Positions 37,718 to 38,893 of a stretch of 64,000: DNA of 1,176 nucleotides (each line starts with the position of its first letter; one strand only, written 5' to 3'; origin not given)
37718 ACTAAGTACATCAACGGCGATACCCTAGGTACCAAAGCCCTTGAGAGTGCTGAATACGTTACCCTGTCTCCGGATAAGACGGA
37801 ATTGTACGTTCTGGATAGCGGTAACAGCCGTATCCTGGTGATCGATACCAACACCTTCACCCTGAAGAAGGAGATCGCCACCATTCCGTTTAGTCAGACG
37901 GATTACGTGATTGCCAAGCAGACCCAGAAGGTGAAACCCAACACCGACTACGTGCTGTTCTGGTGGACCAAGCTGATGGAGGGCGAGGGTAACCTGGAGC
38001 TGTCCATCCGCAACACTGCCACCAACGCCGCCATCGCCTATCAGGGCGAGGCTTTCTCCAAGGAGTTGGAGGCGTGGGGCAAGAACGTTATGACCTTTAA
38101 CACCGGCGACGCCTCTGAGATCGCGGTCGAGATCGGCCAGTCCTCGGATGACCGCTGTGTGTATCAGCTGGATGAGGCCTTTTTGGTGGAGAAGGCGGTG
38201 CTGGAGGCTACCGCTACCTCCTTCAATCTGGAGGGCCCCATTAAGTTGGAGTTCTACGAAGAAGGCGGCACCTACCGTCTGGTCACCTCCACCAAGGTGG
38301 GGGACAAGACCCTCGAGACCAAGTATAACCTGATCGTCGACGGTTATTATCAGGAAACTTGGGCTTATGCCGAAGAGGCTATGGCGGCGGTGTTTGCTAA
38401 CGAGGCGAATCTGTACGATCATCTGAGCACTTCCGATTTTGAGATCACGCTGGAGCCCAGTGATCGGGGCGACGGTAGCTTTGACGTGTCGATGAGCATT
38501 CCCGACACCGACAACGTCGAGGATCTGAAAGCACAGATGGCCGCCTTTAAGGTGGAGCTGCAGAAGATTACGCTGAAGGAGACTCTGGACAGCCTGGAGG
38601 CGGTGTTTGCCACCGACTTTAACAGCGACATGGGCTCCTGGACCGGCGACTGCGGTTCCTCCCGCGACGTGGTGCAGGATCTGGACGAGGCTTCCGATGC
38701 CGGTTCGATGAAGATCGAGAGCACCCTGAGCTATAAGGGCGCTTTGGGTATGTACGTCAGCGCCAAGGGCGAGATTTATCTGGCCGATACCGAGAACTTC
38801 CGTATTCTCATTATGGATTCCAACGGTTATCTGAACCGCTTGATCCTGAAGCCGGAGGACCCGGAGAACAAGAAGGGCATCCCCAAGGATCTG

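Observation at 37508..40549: Extracellular NHL beta-propeller with inserted CBM-like module and TPR, fused to a Yip1-like multi-pass membrane domain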

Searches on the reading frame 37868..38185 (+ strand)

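Call 27: search_protein_families(library=pfam, proteins=[window:37868-38185:+], max_evalue=10)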
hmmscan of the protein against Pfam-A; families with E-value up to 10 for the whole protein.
window:37868-38185:+ (106 aa): 1 family
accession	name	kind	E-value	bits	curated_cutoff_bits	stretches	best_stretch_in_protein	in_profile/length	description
PF02018.23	CBM_4_9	-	0.0015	19.3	25.9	1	15-90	52-132/136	Carbohydrate binding domain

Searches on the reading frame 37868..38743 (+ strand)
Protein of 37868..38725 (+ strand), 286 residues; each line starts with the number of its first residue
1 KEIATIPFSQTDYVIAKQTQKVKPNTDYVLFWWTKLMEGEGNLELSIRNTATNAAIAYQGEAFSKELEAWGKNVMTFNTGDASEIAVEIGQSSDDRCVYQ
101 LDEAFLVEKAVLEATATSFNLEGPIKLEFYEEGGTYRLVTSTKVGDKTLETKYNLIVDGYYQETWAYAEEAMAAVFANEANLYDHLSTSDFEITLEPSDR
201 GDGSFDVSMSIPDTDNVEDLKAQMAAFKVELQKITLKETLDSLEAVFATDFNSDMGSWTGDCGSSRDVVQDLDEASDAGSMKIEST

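Call 27: search_protein_families(library=pfam, proteins=[window:37868-38725:+], max_evalue=10)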
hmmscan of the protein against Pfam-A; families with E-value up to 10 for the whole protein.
window:37868-38725:+ (286 aa): 1 family
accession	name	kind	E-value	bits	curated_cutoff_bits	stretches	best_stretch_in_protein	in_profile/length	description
PF14277.12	DUF4364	-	0.0061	16.8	26.9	1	138-225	59-148/162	Domain of unknown function (DUF4364)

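Call 53: predict_structure(alignment_id=A4)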
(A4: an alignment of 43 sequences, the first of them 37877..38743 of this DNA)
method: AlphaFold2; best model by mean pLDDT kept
length: 289 residues; sequences in the alignment: 43
mean_pLDDT: 90.8   pTM: 0.88
mean pLDDT of the five models: 90.8, 90.4, 89.9, 89.5, 89.2
residues with pLDDT >= 90: 217; 70-90: 56; 50-70: 16; < 50: 0
segments of 3 or more residues with pLDDT < 50: none
pLDDT, mean of each block of 10 residues (from residue 1): 67 96 98 93 98 97 90 98 95 92 97 94 80 95 96 89 93 95 90 95 95 95 95 92 90 90 80 77 73
secondary structure, 60 per line:
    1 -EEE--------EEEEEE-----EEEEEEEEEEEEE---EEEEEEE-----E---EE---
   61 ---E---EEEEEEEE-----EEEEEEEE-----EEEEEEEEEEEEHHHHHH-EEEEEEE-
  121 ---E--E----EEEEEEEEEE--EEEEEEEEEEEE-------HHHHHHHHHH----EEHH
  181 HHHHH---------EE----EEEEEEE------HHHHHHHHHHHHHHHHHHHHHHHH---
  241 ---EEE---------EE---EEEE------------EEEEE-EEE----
elements in order: E2-4 E13-18 E24-36 E40-46 E68-75 E81-88 E94-105 H106-111 E113-119 E132-141 E144-155 H163-172 H179-185 E201-207 H214-237 E244-246 E261-264 E277-281 E283-285

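Call 59: fold_search(model_id=the predicted structure, library=pdb)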
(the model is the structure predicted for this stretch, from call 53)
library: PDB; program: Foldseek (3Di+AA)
matches with E <= 10: 994; with E <= 0.001: 1
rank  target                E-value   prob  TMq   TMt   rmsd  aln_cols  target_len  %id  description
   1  5e7t_B                2.2e-04  0.90  0.16  0.16  17.2       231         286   10  Structure of the tripod (BppUct-A-L) from the baseplate of bacteriophage Tuc2009 (released 2015-12-30)
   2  2i69_A                1.0e-03  0.08  0.08  0.07  27.7       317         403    8  Crystal structure of the West Nile virus envelope glycoprotein (released 2006-11-21)
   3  8xmz_A                2.8e-03  1.00  0.26  0.51   3.1        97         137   23  Crystal structure of a novel porphyran-binding carbohydrate binding module (released 2024-01-17)
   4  4utc_B                4.4e-03  0.06  0.06  0.05  26.3       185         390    8  Crystal structure of dengue 2 virus envelope glycoprotein (released 2015-01-28)
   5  4es8_B                4.7e-03  0.80  0.19  0.19  14.8       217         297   13  Crystal Structure of the adhesin domain of Epf from Streptococcus pyogenes in P212121 (released 2012-09-19)
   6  1oan_A                4.7e-03  0.06  0.08  0.07  26.6       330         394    8  Crystal structure of the dengue 2 virus envelope protein (released 2003-05-16)
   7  4utc_A                6.1e-03  0.04  0.06  0.05  26.3       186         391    6  Crystal structure of dengue 2 virus envelope glycoprotein (released 2015-01-28)
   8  4es8_A                1.2e-02  0.60  0.19  0.18  15.6       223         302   12  Crystal Structure of the adhesin domain of Epf from Streptococcus pyogenes in P212121 (released 2012-09-19)
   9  4es9_C                1.3e-02  0.57  0.19  0.18  15.7       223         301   12  Crystal Structure of the adhesin domain of Epf from Streptococcus pyogenes in P21 (released 2012-09-19)
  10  4es9_D                1.4e-02  0.57  0.19  0.18  15.6       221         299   13  Crystal Structure of the adhesin domain of Epf from Streptococcus pyogenes in P21 (released 2012-09-19)
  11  4es9_B                1.5e-02  0.60  0.19  0.19  14.8       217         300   13  Crystal Structure of the adhesin domain of Epf from Streptococcus pyogenes in P21 (released 2012-09-19)
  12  5n0a_A                2.5e-02  0.04  0.07  0.06  25.6       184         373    7  Crystal structure of A259C covalently linked dengue 2 virus envelope glycoprotein dimer in complex with the Fab fragme (released 2017-06-07)
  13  4ut6_B                2.5e-02  0.04  0.06  0.05  26.3       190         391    5  Crystal structure of dengue 2 virus envelope glycoprotein in complex with the Fab fragment of the broadly neutralizing (released 2015-01-28)
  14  3oeb_A                2.9e-02  0.98  0.24  0.43   4.9       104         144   24  Crystal structure of the Q121E mutant of C.polysaccharolyticus CBM16-1 bound to mannopentaose (released 2010-08-25)
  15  7uaf_D                2.9e-02  0.85  0.26  0.16  11.7       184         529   12  Human meprin alpha inhibitory complex with compound 10d (N~3~,N~3~-bis[(2H-1,3-benzodioxol-5-yl)methyl]-N-hydroxy-beta (released 2022-11-02)
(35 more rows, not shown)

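Call 93: fold_search(model_id=the predicted structure, library=viral)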
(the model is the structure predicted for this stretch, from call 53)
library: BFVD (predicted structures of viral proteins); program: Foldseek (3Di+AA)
matches with E <= 10: 1154; with E <= 0.001: 0
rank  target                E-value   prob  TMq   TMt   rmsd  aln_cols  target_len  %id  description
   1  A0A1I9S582            1.2e-03  0.99  0.27  0.12  12.3       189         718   14  (no name in the UniProt tables at hand)
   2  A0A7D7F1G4            1.2e-03  0.20  0.08  0.07  34.8       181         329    6  Glycoprotein (Fragment) [Coleopteran phasma-related virus OKIAV236]
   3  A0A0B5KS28            1.7e-03  0.20  0.08  0.04  34.5       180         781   10  Glycoprotein [Wuchang Cockroach Virus 1]
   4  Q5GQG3                2.0e-03  0.99  0.25  0.07  16.5       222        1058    9  Hypothetical-Protein / belonging to T4-LIKE GC: 864 [Synechococcus phage S-PM2]
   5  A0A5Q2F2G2            2.6e-03  0.30  0.18  0.09  22.9       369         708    8  Capsid and scaffold protein [Lactococcus phage P596]
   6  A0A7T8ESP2            3.9e-03  0.44  0.15  0.05  23.7       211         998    8  (no name in the UniProt tables at hand)
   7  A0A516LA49            4.3e-03  0.96  0.22  0.14  15.3       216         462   14  (no name in the UniProt tables at hand)
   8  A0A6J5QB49            5.7e-03  0.51  0.21  0.24  17.1       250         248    9  Uncharacterized protein [uncultured Caudovirales phage]
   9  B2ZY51                7.5e-03  0.47  0.23  0.07  35.0       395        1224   11  Peptidase S74 domain-containing protein [Ralstonia phage phiRSL1]
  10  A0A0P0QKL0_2          7.5e-03  0.12  0.08  0.02  24.6       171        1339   12  (no name in the UniProt tables at hand)
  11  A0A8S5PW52            9.9e-03  0.28  0.14  0.13  14.1       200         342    8  Uncharacterized protein (Fragment) [Siphoviridae sp. ctrAf3]
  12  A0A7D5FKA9            9.9e-03  0.11  0.10  0.10  20.5       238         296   11  (no name in the UniProt tables at hand)
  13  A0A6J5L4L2            1.1e-02  0.84  0.20  0.21  18.1       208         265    9  Uncharacterized protein [uncultured Caudovirales phage]
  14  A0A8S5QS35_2          1.1e-02  0.60  0.21  0.09  12.9       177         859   11  Tail protein [Myoviridae sp. ctX172]
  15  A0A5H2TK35            1.2e-02  1.00  0.26  0.08   8.5       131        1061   14  (no name in the UniProt tables at hand)
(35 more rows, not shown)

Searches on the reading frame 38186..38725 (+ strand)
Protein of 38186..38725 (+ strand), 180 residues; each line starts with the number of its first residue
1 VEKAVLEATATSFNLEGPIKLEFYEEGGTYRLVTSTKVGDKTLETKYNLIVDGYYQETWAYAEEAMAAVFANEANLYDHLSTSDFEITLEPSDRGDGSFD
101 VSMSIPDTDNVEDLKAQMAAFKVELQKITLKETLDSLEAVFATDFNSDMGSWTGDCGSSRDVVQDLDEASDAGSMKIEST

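Call 27: search_protein_families(library=pfam, proteins=[window:38186-38725:+], max_evalue=10)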
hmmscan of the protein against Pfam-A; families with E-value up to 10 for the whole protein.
window:38186-38725:+ (180 aa): 2 families
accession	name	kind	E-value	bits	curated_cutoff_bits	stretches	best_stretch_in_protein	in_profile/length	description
PF14277.12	DUF4364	-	0.0026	18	26.9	1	32-119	59-148/162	Domain of unknown function (DUF4364)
PF14529.12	Exo_endo_phos_2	-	0.18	12.1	27.4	1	117-155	13-51/117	Endonuclease-reverse transcriptase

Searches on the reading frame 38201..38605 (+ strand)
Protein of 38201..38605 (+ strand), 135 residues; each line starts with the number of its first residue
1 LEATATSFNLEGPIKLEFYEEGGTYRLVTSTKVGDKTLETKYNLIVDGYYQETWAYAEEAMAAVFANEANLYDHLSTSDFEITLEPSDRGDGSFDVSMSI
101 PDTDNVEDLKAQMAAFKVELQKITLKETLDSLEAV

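Call 76: search_protein_representatives(protein=window:38201-38605:+)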
Query: 135 residues. Proteins with E-value up to 0.001 (for the whole library): 4; up to 1e-10: 2; up to 1e-30: 0. The best 4 are listed.
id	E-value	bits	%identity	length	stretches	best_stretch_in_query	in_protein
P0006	3.6e-14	69.4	38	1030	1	1-135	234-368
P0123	8.0e-11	58.6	30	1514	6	9-105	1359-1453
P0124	1.5e-04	38.3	33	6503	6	68-112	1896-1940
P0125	9.4e-04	35.8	31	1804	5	69-112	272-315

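Call 77: search_protein_families(library=pfam, proteins=[P0123, P0125], max_evalue=0.001)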
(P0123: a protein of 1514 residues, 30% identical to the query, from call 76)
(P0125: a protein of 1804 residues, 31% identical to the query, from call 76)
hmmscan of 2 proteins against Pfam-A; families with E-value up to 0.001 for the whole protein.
P0123 (1514 aa): 2 families
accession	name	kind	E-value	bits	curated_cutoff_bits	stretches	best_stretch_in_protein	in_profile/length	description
PF08151.17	FerI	-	2.9e-06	27.6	28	0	946-955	6-15/51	FerI (NUC094) domain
PF09267.15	Dict-STAT-coil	-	7e-06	26.8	22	0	961-1014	45-98/114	Dictyostelium STAT, coiled coil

P0125 (1804 aa): 14 families
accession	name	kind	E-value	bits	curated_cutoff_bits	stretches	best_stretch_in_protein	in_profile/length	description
PF00041.27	fn3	-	2.4e-76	252.4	25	6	1134-1216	3-79/84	Fibronectin type III domain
PF00028.23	Cadherin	-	3.9e-43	146.2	28.8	5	832-918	4-93/93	Cadherin domain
PF25059.1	FN3_DSCAM-DSCAML_C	-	1.2e-30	106.1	39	3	1157-1210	16-69/89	DSCAM/DSCAML C-terminal Fn3-like domain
PF16656.11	Pur_ac_phosph_N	-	3e-26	92.3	30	1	1133-1219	3-90/93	Purple acid Phosphatase, N-terminal domain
PF25814.1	fn3_SORL1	-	2.7e-15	56.6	27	0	1130-1216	2-81/90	SORL1-like, fn3 domain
PF25788.1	Ig_Rha78A_N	-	1.4e-13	51.4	27.4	0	735-816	17-103/105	Rha78A-like, N-terminal immunoglobulin domain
PF25300.1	Fn3_Dep-1_3rd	-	3.9e-11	43.1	26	0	1136-1205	3-71/85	Dep-1 third Fn3-like domain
PF17963.7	Big_9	-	4.5e-10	40.7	23.6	3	411-508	1-89/89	Bacterial Ig domain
PF00703.27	Glyco_hydro_2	-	5.1e-08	34.1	23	0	1090-1160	9-84/109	Glycosyl hydrolases family 2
PF02014.22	Reeler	-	2.2e-06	28.7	21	0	725-749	87-112/131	Reeler domain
PF14900.11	DUF4493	-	6.8e-06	26.5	27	0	1061-1121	160-211/226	Domain of unknown function (DUF4493)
PF12671.13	Amidase_6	-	0.00011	22.8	23.2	0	801-903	56-155/163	Putative amidase domain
PF01272.25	GreA_GreB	-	0.00041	20.7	26.9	0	1047-1073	8-34/77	Transcription elongation factor, GreA/GreB, C-term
PF21470.2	BppU-like_C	-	0.0006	20.3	27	0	329-386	7-59/59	Minor structural protein 5-like, C-terminal domain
